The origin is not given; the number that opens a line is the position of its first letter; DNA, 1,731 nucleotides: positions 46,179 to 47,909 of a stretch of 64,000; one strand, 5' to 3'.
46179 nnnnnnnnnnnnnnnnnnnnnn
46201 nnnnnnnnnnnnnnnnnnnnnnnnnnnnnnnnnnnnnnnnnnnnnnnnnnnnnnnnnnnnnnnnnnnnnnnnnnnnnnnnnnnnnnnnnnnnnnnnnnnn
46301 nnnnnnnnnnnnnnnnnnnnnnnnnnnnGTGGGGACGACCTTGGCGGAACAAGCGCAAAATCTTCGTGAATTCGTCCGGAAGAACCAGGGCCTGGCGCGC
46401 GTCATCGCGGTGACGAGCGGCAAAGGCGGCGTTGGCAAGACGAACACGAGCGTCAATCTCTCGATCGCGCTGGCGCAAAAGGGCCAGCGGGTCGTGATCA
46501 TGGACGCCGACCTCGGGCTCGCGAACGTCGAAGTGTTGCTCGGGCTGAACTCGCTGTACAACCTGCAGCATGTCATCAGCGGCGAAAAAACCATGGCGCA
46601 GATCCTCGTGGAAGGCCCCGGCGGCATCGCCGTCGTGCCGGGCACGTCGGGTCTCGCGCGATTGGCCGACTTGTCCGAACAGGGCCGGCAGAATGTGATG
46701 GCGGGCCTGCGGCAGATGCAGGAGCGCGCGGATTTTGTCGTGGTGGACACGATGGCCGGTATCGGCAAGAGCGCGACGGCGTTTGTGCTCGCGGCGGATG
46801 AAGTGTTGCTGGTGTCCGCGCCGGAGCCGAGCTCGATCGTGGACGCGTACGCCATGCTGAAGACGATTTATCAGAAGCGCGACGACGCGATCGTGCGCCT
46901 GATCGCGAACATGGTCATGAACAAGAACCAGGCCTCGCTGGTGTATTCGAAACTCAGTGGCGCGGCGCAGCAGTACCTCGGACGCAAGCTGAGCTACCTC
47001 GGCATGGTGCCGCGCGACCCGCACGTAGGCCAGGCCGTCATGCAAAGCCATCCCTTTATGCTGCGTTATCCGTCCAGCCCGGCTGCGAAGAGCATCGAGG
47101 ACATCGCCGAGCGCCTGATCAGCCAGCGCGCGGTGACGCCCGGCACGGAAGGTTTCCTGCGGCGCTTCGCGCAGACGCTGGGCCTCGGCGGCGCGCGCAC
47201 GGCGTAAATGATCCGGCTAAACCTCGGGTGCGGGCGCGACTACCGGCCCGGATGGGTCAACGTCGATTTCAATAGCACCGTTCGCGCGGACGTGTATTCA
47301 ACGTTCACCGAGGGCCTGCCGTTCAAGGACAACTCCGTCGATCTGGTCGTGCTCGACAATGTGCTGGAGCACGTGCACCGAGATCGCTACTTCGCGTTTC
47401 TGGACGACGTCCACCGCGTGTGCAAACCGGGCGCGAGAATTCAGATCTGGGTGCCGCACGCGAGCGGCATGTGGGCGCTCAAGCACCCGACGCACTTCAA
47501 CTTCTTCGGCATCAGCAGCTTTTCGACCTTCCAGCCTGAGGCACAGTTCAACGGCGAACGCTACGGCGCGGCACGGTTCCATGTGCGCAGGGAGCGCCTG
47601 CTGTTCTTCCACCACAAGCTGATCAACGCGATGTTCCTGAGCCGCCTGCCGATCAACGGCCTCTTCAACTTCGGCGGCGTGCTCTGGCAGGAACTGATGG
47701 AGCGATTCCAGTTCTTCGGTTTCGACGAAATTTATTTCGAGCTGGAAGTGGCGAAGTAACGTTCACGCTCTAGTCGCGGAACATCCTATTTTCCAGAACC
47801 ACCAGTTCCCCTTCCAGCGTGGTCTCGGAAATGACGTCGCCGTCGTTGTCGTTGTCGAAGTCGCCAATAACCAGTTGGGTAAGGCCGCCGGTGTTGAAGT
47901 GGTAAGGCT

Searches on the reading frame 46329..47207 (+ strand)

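Call 15: search_protein_families(library=pfam, proteins=[window:46329-47207:+], max_evalue=0.001)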
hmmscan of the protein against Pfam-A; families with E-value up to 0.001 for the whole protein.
window:46329-47207:+ (292 aa): 10 families
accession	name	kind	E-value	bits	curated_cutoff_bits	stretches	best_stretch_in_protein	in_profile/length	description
PF10609.15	ParA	-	1.2e-21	77.7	27.1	2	23-75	3-55/246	NUBPL iron-transfer P-loop NTPase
PF13614.12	AAA_31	-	2.8e-20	73.4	27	1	24-183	2-167/177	AAA domain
PF01656.29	CbiA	-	3.3e-18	66.3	25.4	1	26-242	1-124/125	CobQ/CobB/MinD/ParA nucleotide binding domain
PF00142.24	Fer4_NifH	-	1.2e-12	48.3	25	1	30-270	6-252/271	4Fe-4S iron sulfur cluster binding proteins, NifH/frxC family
PF09140.17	MipZ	-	2.1e-07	31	20.7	1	25-172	2-135/262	ATPase MipZ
PF06564.18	CBP_BcsQ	-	5.6e-06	26.5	21.3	1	25-262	3-232/234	Cellulose biosynthesis protein BcsQ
PF02374.21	ArsA_ATPase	-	8.6e-06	25.6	24.3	1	28-61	5-38/305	Anion-transporting ATPase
PF13500.12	AAA_26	-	8.1e-05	23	27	0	116-235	80-196/198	AAA domain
PF03308.22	MeaB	-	0.00014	21.4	23.1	0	7-61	17-70/273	Methylmalonyl Co-A mutase-associated GTPase MeaB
PF20720.3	nSTAND3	-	0.00054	20.1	27.2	0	27-58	20-51/155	Novel STAND NTPase 3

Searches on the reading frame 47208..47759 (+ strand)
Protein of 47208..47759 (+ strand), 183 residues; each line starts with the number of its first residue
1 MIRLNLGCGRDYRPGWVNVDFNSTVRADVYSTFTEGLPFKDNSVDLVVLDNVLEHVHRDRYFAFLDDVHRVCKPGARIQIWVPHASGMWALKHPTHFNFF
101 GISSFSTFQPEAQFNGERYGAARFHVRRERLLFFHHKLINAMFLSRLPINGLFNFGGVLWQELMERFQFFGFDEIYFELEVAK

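Call 15: search_protein_families(library=pfam, proteins=[window:47208-47759:+], max_evalue=0.001)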
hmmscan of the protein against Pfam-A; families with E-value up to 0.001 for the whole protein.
window:47208-47759:+ (183 aa): 3 families
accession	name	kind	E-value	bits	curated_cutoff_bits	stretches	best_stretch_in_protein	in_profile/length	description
PF08241.18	Methyltransf_11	-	2.8e-08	34.7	21.2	1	34-78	51-93/95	Methyltransferase domain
PF13649.12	Methyltransf_25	-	2.9e-06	28.3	27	1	27-75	48-96/97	Methyltransferase domain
PF08242.18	Methyltransf_12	-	0.00019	22.6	30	1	25-78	51-98/98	Methyltransferase domain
